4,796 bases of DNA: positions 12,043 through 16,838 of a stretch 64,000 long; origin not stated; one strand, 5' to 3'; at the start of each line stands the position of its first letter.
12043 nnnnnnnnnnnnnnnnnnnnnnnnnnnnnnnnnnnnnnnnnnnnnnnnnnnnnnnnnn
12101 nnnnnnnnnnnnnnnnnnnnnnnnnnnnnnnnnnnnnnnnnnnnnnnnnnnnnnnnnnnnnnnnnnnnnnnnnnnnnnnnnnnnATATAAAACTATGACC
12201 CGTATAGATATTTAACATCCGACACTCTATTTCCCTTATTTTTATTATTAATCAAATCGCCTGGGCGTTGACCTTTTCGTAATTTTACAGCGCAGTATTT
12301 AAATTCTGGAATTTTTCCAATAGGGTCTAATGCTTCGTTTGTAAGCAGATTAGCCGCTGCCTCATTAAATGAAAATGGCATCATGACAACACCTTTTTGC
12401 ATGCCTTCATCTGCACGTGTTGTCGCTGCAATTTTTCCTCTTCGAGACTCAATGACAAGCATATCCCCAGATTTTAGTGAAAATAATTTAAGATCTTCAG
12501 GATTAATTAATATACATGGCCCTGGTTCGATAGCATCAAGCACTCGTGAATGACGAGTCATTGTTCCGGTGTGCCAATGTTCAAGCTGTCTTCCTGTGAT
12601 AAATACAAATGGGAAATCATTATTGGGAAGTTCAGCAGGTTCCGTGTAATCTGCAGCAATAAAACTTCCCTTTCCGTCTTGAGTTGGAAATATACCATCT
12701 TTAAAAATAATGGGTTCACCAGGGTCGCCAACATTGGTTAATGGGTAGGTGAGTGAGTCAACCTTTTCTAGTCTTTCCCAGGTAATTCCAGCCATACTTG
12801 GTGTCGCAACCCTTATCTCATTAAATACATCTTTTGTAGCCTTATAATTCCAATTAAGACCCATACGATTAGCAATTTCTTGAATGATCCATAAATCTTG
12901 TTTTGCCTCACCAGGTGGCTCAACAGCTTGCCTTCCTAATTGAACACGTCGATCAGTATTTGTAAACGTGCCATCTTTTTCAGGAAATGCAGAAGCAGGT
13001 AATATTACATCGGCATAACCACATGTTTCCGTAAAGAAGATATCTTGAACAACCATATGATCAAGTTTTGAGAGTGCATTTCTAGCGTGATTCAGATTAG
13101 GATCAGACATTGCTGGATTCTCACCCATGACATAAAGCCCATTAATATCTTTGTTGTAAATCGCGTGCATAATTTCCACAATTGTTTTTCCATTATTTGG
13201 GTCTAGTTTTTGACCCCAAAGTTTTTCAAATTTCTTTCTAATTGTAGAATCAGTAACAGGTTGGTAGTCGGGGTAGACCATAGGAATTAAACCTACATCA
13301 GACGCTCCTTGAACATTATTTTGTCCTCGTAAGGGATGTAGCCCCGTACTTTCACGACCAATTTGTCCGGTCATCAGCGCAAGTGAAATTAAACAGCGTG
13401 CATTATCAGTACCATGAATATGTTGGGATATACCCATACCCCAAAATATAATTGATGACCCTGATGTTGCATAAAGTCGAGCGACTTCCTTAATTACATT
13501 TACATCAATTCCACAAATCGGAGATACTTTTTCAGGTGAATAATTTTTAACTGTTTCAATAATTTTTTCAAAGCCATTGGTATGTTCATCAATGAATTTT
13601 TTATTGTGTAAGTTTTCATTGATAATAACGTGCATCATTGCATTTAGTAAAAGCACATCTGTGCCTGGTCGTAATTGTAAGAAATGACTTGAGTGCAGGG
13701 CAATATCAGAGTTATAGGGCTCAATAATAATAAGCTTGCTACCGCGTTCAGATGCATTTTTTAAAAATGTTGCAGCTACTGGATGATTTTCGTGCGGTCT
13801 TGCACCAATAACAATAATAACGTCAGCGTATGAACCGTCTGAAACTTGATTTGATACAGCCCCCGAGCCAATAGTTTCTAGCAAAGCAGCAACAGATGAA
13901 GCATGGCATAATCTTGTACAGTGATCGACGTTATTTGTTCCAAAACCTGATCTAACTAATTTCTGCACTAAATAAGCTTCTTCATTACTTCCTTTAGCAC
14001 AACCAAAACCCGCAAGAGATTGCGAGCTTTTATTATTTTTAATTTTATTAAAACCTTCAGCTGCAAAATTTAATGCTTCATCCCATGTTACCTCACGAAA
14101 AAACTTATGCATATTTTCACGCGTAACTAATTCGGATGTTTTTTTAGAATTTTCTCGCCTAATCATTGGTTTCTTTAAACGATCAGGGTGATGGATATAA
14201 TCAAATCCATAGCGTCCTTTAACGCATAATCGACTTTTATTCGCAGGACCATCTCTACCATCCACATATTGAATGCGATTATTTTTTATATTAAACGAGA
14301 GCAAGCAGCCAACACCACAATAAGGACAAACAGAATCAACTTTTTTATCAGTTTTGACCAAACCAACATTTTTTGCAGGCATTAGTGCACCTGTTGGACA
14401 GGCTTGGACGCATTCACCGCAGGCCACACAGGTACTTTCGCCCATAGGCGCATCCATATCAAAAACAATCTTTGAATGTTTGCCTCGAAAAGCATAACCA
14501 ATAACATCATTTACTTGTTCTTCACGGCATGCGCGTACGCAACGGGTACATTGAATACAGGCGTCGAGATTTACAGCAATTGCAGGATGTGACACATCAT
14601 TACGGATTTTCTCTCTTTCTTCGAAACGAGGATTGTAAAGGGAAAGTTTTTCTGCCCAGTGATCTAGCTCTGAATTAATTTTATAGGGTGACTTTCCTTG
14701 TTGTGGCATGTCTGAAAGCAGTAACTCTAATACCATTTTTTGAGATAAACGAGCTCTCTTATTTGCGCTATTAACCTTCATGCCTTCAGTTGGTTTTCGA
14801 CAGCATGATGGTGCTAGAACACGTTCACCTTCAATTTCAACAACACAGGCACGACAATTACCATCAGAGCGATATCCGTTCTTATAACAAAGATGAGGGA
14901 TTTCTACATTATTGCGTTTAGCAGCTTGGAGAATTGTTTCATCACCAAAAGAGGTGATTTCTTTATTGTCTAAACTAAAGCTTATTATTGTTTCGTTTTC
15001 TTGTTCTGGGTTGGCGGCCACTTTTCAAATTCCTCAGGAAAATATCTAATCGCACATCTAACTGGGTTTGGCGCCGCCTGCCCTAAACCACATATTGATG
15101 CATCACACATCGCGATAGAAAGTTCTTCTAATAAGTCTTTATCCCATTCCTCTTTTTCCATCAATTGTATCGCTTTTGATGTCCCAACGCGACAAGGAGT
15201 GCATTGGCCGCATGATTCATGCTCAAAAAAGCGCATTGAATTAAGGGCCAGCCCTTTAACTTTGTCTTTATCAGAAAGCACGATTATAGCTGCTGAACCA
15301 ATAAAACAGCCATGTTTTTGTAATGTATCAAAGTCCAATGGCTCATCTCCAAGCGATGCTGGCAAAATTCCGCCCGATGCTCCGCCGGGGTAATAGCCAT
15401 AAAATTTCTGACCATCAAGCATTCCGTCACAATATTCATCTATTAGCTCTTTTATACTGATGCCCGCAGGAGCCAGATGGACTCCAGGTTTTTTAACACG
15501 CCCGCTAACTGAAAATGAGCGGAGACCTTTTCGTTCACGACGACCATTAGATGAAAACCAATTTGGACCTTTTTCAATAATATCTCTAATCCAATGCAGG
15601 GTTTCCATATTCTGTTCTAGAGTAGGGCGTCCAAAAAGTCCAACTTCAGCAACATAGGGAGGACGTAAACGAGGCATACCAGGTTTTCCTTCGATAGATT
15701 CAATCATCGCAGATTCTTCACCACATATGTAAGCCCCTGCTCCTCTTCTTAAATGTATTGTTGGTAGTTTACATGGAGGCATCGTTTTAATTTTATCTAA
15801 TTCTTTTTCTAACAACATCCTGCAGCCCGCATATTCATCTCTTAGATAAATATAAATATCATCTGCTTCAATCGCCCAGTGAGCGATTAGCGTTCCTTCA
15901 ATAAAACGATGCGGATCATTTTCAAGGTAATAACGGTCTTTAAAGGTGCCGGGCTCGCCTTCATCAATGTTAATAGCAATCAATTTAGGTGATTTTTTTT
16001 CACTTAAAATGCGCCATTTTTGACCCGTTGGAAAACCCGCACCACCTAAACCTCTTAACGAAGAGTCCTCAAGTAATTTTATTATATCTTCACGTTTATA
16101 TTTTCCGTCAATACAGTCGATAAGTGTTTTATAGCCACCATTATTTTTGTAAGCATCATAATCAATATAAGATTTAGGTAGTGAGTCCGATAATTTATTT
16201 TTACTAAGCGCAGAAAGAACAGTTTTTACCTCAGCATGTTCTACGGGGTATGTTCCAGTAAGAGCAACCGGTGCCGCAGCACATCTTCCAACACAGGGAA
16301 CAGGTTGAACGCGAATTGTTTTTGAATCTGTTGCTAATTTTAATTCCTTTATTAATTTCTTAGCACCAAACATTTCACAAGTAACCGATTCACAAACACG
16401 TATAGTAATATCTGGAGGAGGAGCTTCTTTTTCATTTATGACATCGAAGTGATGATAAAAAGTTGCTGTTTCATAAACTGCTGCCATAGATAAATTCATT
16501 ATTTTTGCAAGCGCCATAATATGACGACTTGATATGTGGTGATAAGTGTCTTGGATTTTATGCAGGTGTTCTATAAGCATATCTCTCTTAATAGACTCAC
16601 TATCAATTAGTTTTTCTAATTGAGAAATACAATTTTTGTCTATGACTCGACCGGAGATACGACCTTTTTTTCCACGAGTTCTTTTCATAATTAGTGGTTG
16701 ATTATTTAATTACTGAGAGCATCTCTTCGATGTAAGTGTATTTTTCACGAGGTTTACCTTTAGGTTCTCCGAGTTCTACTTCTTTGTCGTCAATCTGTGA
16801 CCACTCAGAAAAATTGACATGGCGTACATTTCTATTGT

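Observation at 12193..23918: Co-directional C1-oxidation supercluster with an embedded ferredoxin / FNR pair between fhc and fds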

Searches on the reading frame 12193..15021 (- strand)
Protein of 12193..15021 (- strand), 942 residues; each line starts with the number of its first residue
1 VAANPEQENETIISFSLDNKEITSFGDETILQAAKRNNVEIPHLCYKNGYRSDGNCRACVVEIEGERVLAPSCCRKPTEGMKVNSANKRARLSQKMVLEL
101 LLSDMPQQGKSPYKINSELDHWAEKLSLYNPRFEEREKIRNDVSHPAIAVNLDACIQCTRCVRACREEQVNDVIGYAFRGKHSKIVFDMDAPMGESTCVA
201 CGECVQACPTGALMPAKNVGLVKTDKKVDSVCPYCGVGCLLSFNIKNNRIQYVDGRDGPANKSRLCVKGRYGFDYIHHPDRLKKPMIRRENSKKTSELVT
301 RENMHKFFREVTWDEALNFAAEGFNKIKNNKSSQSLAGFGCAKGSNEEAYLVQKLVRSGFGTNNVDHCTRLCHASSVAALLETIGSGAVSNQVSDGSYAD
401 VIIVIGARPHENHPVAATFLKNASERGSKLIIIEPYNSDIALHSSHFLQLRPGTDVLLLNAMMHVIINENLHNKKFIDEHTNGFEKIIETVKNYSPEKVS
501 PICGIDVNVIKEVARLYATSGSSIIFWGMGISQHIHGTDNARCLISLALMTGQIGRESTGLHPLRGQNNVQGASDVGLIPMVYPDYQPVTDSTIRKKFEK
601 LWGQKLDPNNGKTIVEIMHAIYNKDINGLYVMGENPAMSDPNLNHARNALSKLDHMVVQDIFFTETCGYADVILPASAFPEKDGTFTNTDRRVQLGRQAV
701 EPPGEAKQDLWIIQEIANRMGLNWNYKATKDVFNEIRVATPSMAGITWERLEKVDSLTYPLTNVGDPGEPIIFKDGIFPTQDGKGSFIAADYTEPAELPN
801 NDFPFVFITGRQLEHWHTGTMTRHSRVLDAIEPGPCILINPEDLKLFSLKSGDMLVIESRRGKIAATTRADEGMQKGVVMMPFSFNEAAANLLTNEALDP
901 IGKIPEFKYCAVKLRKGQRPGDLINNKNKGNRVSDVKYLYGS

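Call 4: search_protein_families(library=pfam, proteins=[window:12193-15021:-])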
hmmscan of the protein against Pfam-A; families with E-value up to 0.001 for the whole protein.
window:12193-15021:- (942 aa): 14 families
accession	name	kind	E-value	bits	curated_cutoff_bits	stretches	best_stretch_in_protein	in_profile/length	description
PF00384.28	Molybdopterin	-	2.1e-75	254.4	24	1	281-719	1-353/353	Molybdopterin oxidoreductase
PF01568.27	Molydop_binding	-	1.9e-29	102.3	26.8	1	805-911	1-110/110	Molydopterin dinucleotide binding domain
PF13510.11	Fer2_4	-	1.6e-16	60.6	22.8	1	13-87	4-81/82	2Fe-2S iron-sulfur cluster binding domain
PF04879.21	Molybdop_Fe4S4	-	2.1e-16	60.1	22.7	1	226-278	2-55/55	Molybdopterin oxidoreductase Fe4S4 domain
PF12838.12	Fer4_7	-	5.3e-08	33.6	27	1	155-212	2-52/52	4Fe-4S dicluster domain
PF22117.2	Fer4_Nqo3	-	7.3e-08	32.9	27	1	146-213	2-66/67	NADH-quinone oxidoreductase subunit 3, ferredoxin-like domain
PF14697.11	Fer4_21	-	5.4e-07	30.1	35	1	150-211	3-55/59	4Fe-4S dicluster domain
PF00111.32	Fer2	-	5.9e-07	29.8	21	1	26-71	14-53/77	2Fe-2S iron-sulfur cluster binding domain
PF13187.11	Fer4_9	-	6.9e-07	29.6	27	1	154-212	1-51/52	4Fe-4S dicluster domain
PF00037.32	Fer4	-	1.1e-05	25.5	21.1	1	195-213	5-23/24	4Fe-4S binding domain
PF13183.11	Fer4_8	-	1.8e-05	25.6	27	1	152-211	2-67/68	4Fe-4S dicluster domain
PF17179.9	Fer4_22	-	9.1e-05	23.7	27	0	188-210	71-93/95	4Fe-4S dicluster domain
PF12837.12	Fer4_6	-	9.1e-05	22.7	25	0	148-167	2-21/24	4Fe-4S binding domain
PF13237.11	Fer4_10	-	0.00019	21.7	25.5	1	149-209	3-53/53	4Fe-4S dicluster domain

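Call 5: search_protein_families(library=ncbifam, proteins=[window:12193-15021:-])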
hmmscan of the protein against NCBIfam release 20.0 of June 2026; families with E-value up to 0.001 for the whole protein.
window:12193-15021:- (942 aa): 57 families (the best 25 are shown)
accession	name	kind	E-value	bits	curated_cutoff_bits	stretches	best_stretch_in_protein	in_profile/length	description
TIGR01591.1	Fdh-alpha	equivalog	7.3e-232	771.2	666.25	1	231-913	2-671/672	formate dehydrogenase subunit alpha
NF047855.1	AssmNtatRedNasC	equivalog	6.3e-148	494.1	1100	1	223-915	16-707/708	assimilatory nitrate reductase catalytic subunit NasC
NF041323.1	Nitr_red_NasA_Halo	equivalog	6.2e-105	352.2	1000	1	307-914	62-672/673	assimilatory nitrate reductase NasA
NF010055.0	PRK13532.1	equivalog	1.8e-99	334.1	904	3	484-723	328-574/830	nitrate reductase catalytic subunit NapA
TIGR01706.1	NAPA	equivalog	6.1e-97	325.8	930.55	3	227-482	41-292/830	periplasmic nitrate reductase subunit alpha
TIGR01701.1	Fdhalpha-like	subfamily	2.6e-91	306.9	582.15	1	302-915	107-742/744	FdhF/YdeP family oxidoreductase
TIGR01553.1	formate-DH-alph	equivalog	6.7e-87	292.3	814.2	4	212-483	30-306/1009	formate dehydrogenase-N subunit alpha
NF041513.1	formate_DH_Act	exception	1e-79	268.6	1400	4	222-486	37-300/1067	formate dehydrogenase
TIGR01973.1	NuoG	equivalog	1.1e-73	249.1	470.05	1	17-715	3-605/606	NADH-quinone oxidoreductase subunit NuoG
NF012032.0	PRK15488.1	equivalog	1.5e-65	221.6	694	1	198-727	13-534/759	thiosulfate reductase PhsA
NF005895.0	PRK07860.1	equivalog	1.6e-65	221.6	802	1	5-737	10-675/811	NADH-quinone oxidoreductase subunit G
NF040763.1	FeFe_hydrog_A6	exception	3.5e-50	171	765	1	14-222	2-214/571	NADH-dependent [FeFe] hydrogenase, group A6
TIGR00509.1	bisC_fam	subfamily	1e-49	169.5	1017.55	1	274-734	37-524/772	molybdopterin guanine dinucleotide-containing S/N-oxide reductase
TIGR02166.1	dmsA_ynfE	subfamily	1e-48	166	777.7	1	197-731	11-568/794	DMSO/selenate family reductase complex A subunit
NF005745.0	PRK07569.1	equivalog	4.5e-48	163.7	333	1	12-219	3-214/238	bidirectional hydrogenase complex protein HoxU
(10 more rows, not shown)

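Call 41: search_solved_structures(query=window:12193-15021:-, max_evalue=1e-50)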
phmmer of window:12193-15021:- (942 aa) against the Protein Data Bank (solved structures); distinct sequences matched with E-value up to 1e-50: 32.
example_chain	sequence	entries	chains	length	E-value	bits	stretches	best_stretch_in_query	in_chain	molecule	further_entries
7e5z_A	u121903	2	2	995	0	1183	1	12-914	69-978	Formate dehydrogenase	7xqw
7vw6_A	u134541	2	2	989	0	1183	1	12-914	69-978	Formate dehydrogenase | Tungsten-containing formate dehydrogenase alpha subunit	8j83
7qv7_S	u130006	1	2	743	1.9e-179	601.7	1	226-916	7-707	Hydrogen dependent carbon dioxide reductase subunit FdhF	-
9t1s_L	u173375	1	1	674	6.7e-172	576.7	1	228-916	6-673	formate dehydrogenase (coenzyme F420)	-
9wxb_B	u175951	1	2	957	8.7e-169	566.4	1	13-920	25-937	Formate dehydrogenase alpha subunit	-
6tg9_A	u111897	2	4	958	5.4e-167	560.5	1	5-922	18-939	Formate dehydrogenase subunit alpha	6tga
7bkb_D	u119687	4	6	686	2.1e-166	558.5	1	226-916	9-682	Formate dehydrogenase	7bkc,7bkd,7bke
8rqz_C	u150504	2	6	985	2.8e-166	558.1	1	225-928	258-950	Probable oxidoreductase YjgC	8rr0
9gzq_A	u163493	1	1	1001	3.1e-166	558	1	225-928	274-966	Probable oxidoreductase YjgC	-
1aa6_A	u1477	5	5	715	1.6e-155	522.5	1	226-915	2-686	FORMATE DEHYDROGENASE H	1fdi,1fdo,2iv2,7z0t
2jim_A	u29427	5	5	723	2.5e-96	326.6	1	225-916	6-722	PERIPLASMIC NITRATE REDUCTASE | PROTEIN (PERIPLASMIC NITRATE REDUCTASE)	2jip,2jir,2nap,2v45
2jio_A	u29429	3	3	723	4.6e-96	325.7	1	225-916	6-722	PERIPLASMIC NITRATE REDUCTASE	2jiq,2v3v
2nya_A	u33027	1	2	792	1.5e-79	271.1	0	230-482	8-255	Periplasmic nitrate reductase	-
1ogy_A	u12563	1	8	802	5.9e-77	262.5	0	483-721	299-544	PERIPLASMIC NITRATE REDUCTASE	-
3ml1_A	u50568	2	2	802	4.2e-76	259.7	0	230-487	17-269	Periplasmic nitrate reductase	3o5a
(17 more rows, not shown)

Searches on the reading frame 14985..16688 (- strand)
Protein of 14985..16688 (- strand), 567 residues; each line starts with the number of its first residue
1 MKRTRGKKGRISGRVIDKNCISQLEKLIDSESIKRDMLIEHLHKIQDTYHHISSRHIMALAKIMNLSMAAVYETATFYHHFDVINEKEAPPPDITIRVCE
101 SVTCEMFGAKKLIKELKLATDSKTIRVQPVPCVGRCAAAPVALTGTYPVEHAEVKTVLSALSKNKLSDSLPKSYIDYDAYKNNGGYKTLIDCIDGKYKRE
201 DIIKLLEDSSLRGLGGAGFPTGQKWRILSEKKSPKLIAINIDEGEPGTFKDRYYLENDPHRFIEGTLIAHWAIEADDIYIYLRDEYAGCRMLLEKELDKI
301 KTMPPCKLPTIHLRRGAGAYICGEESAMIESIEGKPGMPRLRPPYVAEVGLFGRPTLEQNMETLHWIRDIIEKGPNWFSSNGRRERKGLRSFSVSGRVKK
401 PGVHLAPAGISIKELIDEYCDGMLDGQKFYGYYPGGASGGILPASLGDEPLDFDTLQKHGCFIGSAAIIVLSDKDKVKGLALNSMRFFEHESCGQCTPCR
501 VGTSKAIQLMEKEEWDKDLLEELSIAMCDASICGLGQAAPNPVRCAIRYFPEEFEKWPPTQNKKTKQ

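Call 4: search_protein_families(library=pfam, proteins=[window:14985-16688:-])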
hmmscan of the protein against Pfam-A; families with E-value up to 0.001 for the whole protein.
window:14985-16688:- (567 aa): 3 families
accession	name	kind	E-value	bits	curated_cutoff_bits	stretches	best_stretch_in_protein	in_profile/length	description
PF01512.22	Complex1_51K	-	9.6e-38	129.9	31.2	1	207-367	2-148/150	Nuo51 FMN-binding domain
PF10589.14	NADH_4Fe-4S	-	1.1e-23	83.4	23.5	1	481-556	3-84/85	NADH-ubiquinone oxidoreductase-F iron-sulfur binding region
PF01257.25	2Fe-2S_thioredx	-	2.8e-23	82.8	24.8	1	25-163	2-143/145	Thioredoxin-like [2Fe-2S] ferredoxin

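Call 5: search_protein_families(library=ncbifam, proteins=[window:14985-16688:-])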
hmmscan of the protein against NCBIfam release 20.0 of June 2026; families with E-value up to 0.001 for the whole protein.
window:14985-16688:- (567 aa): 15 families
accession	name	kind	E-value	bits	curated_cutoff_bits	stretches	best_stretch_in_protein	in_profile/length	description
TIGR01959.1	nuoF_fam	equivalog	9.4e-111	370.1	558.65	1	175-556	12-408/410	NADH-quinone oxidoreductase subunit NuoF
NF010120.0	PRK13596.1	equivalog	1.3e-95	320.5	389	1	181-560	24-419/433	NADH-quinone oxidoreductase subunit NuoF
NF008436.0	PRK11278.1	equivalog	2e-76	257.7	749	1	175-556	25-424/448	NADH-quinone oxidoreductase subunit NuoF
TIGR01958.1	nuoE_fam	subfamily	9e-17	61.6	142.4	1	33-146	13-129/148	NADH-quinone oxidoreductase subunit NuoE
NF005722.0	PRK07539.1-2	equivalog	4.4e-16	59.3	141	1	17-161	6-153/157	NADH-quinone oxidoreductase subunit NuoE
NF004638.0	PRK05988.1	equivalog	1.3e-14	54.3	198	1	20-145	10-138/159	formate dehydrogenase subunit gamma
NF005747.0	PRK07571.1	equivalog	1.5e-14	54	224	1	21-160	22-164/173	bidirectional hydrogenase complex protein HoxE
TIGR04481.1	PR_assoc_PrdC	equivalog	1e-09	37.8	490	1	199-373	73-228/425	proline reductase-associated electron transfer protein PrdC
NF005725.0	PRK07539.1-5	equivalog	1.5e-09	37.8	220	1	24-143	25-150/174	NADH-quinone oxidoreductase subunit NuoE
NF005724.0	PRK07539.1-4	equivalog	3.6e-08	33.5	280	1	38-191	42-200/240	NADH-quinone oxidoreductase subunit NuoE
NF003454.1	PRK05035.1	equivalog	3.6e-08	32.4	345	1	197-310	121-233/556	electron transport complex subunit RsxC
TIGR01945.1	rnfC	subfamily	4.7e-08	32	245.95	1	196-294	118-215/435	RnfABCDGE type electron transport complex subunit C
NF005721.0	PRK07539.1-1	equivalog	4.2e-06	26.3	308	1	33-141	43-154/292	NADH-quinone oxidoreductase subunit NuoE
NF005723.0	PRK07539.1-3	equivalog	2.6e-05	24.1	226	1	37-144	25-135/158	NADH-quinone oxidoreductase subunit NuoE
NF009040.0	PRK12373.1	equivalog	0.00031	20.6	514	1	39-146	40-151/400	NADH-quinone oxidoreductase subunit E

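Call 42: search_solved_structures(query=window:14985-16688:-, max_evalue=1e-40)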
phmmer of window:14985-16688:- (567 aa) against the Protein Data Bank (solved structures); distinct sequences matched with E-value up to 1e-40: 61 (the best 60 are shown).
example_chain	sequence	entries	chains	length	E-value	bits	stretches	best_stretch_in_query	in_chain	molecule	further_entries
7e5z_B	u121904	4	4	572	1.2e-207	694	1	12-555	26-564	Tungsten-containing formate dehydrogenase beta subunit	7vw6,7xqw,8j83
8a6t_B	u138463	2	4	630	7.2e-88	298.6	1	175-556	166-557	Electron bifurcating hydrogenase subunit HydB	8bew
9bov_B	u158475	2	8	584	1.2e-87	297.9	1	176-554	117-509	NADH dehydrogenase (Quinone)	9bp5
8oh5_B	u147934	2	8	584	2.4e-85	290.2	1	177-556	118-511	NAD-reducing hydrogenase subunit HoxF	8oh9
7q4v_B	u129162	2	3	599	1.4e-84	287.7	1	197-556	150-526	Iron hydrogenase HydB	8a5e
9fe7_B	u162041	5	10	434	1.7e-84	287.5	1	176-558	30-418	NADH-quinone oxidoreductase subunit F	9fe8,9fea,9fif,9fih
7q5y_C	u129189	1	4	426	1.6e-83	284.2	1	176-558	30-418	NADH-quinone oxidoreductase subunit F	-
6hl2_B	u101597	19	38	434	1.7e-83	284.2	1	176-558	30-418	NADH-quinone oxidoreductase subunit F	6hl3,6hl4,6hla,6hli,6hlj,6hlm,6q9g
7q4w_B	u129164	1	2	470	2.1e-83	283.8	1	198-556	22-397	Iron hydrogenase HydB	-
6q9c_B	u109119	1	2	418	2.4e-83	283.6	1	176-557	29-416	NADH-quinone oxidoreductase subunit F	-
9fdj_B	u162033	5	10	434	3.5e-83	283.1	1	176-558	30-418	NADH-quinone oxidoreductase subunit F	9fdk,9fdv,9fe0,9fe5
6r7p_B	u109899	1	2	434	4.2e-83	282.8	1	176-558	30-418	NADH-quinone oxidoreductase subunit F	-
9fii_B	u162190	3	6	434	5.9e-83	282.3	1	176-558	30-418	NADH-quinone oxidoreductase subunit F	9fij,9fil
6q9k_B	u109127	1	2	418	6.1e-83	282.3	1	176-557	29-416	NADH-quinone oxidoreductase subunit F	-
7t2r_B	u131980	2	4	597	1.2e-82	281.4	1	185-554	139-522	NiFe hydrogenase subunit B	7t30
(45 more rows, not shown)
